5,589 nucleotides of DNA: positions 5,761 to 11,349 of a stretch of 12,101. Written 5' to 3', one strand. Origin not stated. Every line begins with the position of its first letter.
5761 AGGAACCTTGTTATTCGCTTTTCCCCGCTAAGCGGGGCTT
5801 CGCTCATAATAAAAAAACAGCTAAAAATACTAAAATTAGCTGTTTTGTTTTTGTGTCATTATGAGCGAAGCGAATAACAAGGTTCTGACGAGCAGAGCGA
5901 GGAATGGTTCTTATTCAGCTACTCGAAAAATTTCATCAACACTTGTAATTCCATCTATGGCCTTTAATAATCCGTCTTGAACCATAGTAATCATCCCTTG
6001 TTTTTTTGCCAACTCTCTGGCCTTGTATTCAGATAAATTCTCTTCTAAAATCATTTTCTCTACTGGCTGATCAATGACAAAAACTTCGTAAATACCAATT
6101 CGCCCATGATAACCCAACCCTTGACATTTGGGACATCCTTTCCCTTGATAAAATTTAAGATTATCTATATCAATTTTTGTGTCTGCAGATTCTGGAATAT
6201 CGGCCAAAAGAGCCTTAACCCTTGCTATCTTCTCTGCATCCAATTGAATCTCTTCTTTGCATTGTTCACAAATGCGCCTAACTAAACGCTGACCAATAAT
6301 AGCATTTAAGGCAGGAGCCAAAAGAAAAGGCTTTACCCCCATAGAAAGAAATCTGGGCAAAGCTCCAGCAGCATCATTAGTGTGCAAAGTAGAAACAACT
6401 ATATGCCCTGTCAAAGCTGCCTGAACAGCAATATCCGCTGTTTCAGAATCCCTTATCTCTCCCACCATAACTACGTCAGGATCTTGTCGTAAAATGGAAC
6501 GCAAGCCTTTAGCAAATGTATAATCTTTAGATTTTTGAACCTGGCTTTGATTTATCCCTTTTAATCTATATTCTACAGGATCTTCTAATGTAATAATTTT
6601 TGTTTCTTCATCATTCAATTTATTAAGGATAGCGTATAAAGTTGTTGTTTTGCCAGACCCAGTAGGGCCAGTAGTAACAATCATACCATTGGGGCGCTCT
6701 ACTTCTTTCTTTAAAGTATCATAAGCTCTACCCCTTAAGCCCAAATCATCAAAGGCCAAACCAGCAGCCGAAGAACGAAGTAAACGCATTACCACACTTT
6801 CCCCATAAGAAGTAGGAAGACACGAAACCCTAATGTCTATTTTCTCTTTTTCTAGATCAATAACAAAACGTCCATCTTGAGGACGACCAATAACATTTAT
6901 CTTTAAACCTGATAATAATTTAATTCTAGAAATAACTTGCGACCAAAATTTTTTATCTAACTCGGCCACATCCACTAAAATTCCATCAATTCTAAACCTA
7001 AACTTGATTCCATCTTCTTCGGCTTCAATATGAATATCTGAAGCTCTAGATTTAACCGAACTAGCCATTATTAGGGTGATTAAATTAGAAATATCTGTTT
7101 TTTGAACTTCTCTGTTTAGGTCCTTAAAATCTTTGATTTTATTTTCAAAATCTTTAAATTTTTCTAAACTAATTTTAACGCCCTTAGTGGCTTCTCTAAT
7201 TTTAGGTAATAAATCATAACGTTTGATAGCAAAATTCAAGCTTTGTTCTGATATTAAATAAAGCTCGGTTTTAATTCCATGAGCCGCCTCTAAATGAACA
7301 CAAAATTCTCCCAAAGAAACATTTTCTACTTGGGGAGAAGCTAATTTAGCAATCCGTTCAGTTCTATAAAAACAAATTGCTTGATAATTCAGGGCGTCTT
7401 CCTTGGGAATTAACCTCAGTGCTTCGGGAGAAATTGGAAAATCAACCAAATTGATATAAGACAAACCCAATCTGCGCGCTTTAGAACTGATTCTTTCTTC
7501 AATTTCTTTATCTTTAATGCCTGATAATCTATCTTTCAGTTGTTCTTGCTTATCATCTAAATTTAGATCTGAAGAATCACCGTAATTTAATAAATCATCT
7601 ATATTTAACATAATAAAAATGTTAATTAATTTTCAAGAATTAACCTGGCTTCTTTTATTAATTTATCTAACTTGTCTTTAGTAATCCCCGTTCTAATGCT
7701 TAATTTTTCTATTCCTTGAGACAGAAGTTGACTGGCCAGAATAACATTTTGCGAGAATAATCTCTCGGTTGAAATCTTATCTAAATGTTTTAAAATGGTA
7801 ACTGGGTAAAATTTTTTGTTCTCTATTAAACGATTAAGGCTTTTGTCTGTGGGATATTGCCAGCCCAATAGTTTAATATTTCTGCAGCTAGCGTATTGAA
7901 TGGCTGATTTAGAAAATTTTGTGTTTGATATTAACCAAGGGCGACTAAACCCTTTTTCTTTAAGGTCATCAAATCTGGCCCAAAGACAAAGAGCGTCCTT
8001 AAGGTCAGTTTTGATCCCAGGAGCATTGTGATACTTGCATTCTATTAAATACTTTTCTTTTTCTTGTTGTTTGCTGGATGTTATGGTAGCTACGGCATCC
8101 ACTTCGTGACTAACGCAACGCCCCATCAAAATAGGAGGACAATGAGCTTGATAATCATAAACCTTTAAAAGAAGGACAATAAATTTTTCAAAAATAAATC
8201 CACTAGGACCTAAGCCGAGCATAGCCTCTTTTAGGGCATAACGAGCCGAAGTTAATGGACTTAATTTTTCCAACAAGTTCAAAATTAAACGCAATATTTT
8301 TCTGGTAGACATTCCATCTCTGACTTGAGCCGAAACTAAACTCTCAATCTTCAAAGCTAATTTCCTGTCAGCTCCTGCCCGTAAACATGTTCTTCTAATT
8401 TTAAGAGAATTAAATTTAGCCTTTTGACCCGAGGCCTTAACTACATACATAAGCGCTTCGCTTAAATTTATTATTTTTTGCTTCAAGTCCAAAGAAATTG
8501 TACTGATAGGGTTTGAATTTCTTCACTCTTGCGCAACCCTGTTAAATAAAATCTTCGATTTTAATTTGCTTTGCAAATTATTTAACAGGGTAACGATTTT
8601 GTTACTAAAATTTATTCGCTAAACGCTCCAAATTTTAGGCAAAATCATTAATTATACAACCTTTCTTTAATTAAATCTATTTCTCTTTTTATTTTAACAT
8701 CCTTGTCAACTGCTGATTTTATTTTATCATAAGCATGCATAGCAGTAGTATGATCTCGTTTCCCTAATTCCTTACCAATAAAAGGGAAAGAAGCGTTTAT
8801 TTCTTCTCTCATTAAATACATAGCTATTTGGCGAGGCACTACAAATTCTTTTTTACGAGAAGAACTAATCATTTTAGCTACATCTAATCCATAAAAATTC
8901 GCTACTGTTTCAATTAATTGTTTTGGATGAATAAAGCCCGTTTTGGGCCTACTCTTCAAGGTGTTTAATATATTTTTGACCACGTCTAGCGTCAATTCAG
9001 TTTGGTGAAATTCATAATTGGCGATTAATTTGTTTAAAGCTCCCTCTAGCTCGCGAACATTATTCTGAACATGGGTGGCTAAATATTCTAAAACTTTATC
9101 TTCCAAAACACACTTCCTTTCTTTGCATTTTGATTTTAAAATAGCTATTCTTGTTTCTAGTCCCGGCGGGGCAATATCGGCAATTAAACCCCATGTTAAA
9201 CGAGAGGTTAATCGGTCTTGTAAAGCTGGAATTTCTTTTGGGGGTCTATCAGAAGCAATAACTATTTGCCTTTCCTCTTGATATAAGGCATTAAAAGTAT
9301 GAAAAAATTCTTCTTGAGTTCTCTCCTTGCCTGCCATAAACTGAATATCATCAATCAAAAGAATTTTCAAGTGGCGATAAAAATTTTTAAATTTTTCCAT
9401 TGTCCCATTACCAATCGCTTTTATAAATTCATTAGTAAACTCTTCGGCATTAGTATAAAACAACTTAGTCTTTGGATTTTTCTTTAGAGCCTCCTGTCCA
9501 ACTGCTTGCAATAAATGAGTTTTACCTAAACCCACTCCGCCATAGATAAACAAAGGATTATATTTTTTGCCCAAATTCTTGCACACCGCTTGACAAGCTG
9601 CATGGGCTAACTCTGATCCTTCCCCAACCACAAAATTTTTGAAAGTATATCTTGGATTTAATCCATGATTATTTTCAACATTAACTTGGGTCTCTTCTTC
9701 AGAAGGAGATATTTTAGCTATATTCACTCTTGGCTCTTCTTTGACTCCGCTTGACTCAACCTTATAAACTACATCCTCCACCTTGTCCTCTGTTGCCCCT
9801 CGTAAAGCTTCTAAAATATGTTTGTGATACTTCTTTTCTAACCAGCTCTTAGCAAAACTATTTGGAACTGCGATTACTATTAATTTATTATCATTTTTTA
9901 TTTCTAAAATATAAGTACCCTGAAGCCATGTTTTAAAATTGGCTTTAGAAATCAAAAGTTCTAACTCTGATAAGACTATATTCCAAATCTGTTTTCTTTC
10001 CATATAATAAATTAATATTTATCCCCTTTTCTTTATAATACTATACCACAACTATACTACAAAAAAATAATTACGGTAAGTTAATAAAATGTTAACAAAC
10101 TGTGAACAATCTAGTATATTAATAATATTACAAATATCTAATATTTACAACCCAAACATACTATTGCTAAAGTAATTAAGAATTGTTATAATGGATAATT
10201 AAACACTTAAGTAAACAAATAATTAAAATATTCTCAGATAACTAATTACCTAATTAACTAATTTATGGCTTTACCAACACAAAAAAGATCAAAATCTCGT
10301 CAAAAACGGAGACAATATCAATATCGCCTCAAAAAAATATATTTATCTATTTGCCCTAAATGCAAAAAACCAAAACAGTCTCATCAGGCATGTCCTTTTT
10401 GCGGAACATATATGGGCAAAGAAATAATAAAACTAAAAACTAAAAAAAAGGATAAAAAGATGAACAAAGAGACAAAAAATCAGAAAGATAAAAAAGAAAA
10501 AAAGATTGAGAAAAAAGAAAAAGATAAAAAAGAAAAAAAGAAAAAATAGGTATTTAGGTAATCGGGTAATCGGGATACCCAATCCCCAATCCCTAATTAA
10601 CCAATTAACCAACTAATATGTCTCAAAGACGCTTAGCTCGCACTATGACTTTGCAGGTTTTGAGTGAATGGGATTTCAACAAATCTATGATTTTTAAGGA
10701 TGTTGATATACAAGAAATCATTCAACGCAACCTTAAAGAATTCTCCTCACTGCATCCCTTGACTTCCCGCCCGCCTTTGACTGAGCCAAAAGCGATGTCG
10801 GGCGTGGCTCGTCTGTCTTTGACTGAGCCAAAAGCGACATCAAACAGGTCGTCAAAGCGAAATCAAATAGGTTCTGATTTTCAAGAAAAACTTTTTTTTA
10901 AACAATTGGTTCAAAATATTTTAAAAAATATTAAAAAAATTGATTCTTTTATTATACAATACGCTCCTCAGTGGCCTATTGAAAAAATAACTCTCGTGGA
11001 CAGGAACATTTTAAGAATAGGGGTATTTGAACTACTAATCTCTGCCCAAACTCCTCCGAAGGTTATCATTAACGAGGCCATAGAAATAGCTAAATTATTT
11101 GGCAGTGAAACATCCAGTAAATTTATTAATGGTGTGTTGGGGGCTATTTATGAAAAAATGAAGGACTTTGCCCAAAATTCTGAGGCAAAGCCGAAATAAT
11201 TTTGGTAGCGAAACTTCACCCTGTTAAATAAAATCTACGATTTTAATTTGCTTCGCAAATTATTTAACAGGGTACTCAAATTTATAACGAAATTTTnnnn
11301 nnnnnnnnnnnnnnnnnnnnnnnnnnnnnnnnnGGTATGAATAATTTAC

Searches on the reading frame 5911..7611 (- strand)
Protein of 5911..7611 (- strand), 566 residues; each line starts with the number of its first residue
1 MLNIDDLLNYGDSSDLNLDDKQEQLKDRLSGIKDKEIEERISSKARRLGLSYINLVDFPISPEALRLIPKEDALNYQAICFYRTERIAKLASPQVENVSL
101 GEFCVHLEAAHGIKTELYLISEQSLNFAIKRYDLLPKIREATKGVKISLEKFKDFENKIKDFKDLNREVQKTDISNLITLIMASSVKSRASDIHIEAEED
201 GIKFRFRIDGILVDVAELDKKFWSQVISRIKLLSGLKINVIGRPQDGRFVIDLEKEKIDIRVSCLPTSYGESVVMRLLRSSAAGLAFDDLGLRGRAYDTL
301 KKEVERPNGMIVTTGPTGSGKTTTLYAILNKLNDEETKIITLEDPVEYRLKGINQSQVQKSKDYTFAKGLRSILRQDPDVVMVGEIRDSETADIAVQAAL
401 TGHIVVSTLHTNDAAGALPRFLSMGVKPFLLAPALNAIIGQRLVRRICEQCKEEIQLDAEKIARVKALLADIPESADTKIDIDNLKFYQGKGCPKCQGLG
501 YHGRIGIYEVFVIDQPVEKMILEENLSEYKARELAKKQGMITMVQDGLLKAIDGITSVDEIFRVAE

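Call 5: search_protein_families(library=pfam, proteins=[window:5911-7611:-], max_evalue=0.01)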
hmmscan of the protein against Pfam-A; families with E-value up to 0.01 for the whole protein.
window:5911-7611:- (566 aa): 10 families
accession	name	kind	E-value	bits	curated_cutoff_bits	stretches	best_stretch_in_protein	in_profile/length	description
PF00437.27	T2SSE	-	2e-123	412.2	24.9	1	171-563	5-370/370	Type II/IV secretion system protein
PF25199.1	nSTAND_NTPase5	-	7.8e-05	23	34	1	297-355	29-89/145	Novel STAND NTPase 5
PF20720.3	nSTAND3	-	9e-05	22.7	27.2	1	297-348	7-57/155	Novel STAND NTPase 3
PF13401.12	AAA_22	-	0.00021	22.1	27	1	307-346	4-43/130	AAA domain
PF13173.12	AAA_14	-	0.00052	20.5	27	1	309-354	3-49/129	AAA domain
PF05157.20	MshEN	-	0.00071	19.9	23.1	1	48-132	1-83/90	MshEN domain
PF01637.24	ATPase_2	-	0.00075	19.8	33.2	1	296-367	7-79/225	ATPase domain predominantly from Archaea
PF00005.33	ABC_tran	-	0.0013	19.8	25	1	310-366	13-56/137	ABC transporter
PF04851.21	ResIII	-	0.0049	17.2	22.5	0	296-344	11-61/164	Type III restriction enzyme, res subunit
PF02492.25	cobW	-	0.0064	16.5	20.7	0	311-341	3-34/180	CobW/HypB/UreG, nucleotide-binding domain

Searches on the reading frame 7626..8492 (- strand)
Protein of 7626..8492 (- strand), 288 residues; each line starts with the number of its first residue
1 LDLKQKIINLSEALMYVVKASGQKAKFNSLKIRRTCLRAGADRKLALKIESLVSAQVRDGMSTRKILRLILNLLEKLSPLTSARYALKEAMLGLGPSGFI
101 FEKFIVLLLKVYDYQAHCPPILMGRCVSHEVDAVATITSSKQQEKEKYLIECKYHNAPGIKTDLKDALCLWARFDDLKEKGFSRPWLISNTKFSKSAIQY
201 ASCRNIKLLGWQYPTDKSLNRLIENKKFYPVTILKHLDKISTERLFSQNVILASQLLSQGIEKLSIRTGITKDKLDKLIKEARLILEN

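Call 5: search_protein_families(library=pfam, proteins=[window:7626-8492:-], max_evalue=0.01)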
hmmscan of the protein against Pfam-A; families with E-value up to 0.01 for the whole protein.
window:7626-8492:- (288 aa): 3 families
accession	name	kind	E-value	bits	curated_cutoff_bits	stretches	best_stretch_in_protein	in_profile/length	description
PF22357.2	AF1548-like_C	-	2.1e-10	41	23.9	1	229-286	1-56/56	AF1548-like, C-terminal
PF03477.21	ATP-cone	-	5.3e-05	24.1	25.8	1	15-75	1-68/88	ATP cone domain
PF04471.18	Mrr_cat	-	0.00012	22.6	21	1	99-209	7-106/115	Restriction endonuclease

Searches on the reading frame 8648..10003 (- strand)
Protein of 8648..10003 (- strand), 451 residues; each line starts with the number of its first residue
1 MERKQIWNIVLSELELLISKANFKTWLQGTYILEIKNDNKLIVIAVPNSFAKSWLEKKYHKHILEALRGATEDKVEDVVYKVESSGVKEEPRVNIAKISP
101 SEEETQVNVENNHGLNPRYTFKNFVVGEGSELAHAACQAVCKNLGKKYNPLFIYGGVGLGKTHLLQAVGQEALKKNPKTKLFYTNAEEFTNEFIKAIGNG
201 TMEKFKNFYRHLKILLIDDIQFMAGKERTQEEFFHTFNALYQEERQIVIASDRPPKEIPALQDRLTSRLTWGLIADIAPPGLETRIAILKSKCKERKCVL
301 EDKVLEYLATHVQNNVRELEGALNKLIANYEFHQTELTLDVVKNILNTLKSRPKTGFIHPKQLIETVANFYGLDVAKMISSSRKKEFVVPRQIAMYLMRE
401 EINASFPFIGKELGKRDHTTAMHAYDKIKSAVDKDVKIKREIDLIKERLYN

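Call 5: search_protein_families(library=pfam, proteins=[window:8648-10003:-], max_evalue=0.01)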
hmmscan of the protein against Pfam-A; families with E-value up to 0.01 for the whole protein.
window:8648-10003:- (451 aa): 11 families
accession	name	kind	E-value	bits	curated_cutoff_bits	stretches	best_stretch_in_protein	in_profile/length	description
PF00308.24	Bac_DnaA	-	6.2e-68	228.5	23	1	115-275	1-161/162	Bacterial DnaA ATPAse domain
PF08299.17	Bac_DnaA_C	-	1.9e-25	89.1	31.5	1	361-428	2-69/69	Bacterial dnaA protein helix-turn-helix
PF11638.13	DnaA_N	-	1e-14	54.4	24.6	1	5-68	2-64/65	DnaA N-terminal domain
PF01695.23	IstB_IS21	-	5.1e-11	43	24.1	1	151-254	95-195/238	IstB-like ATP binding protein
PF00004.35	AAA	-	8.8e-10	39.6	21.2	1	152-270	2-128/131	ATPase family associated with various cellular activities (AAA)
PF22688.2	Hda_lid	-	7.8e-06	26.2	27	1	284-346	3-65/65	Hda, lid domain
PF13173.12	AAA_14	-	4.3e-05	24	27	1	149-245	3-89/129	AAA domain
PF01637.24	ATPase_2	-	6.9e-05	23.2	33.2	1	147-252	19-117/225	ATPase domain predominantly from Archaea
PF13401.12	AAA_22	-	0.00052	20.8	27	0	150-246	7-84/130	AAA domain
PF25201.1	nSTAND6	-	0.0016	18.9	27.7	0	140-193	11-63/148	Novel STAND NTPase 6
PF03969.22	AFG1_ATPase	-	0.0022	17.5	27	0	138-169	46-82/361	AFG1-like ATPase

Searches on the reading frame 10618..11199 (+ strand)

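Call 5: search_protein_families(library=pfam, proteins=[window:10618-11199:+], max_evalue=0.01)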
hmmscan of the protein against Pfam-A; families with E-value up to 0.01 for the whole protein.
window:10618-11199:+ (193 aa): 2 families
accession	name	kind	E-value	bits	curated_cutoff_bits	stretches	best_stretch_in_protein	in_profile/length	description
PF01029.23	NusB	-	2.9e-32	112.3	23.1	1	72-178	25-132/133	NusB family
PF23195.1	UBQLN1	-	0.0023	18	27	0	3-38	3-38/70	Ubiquilin-1-like domain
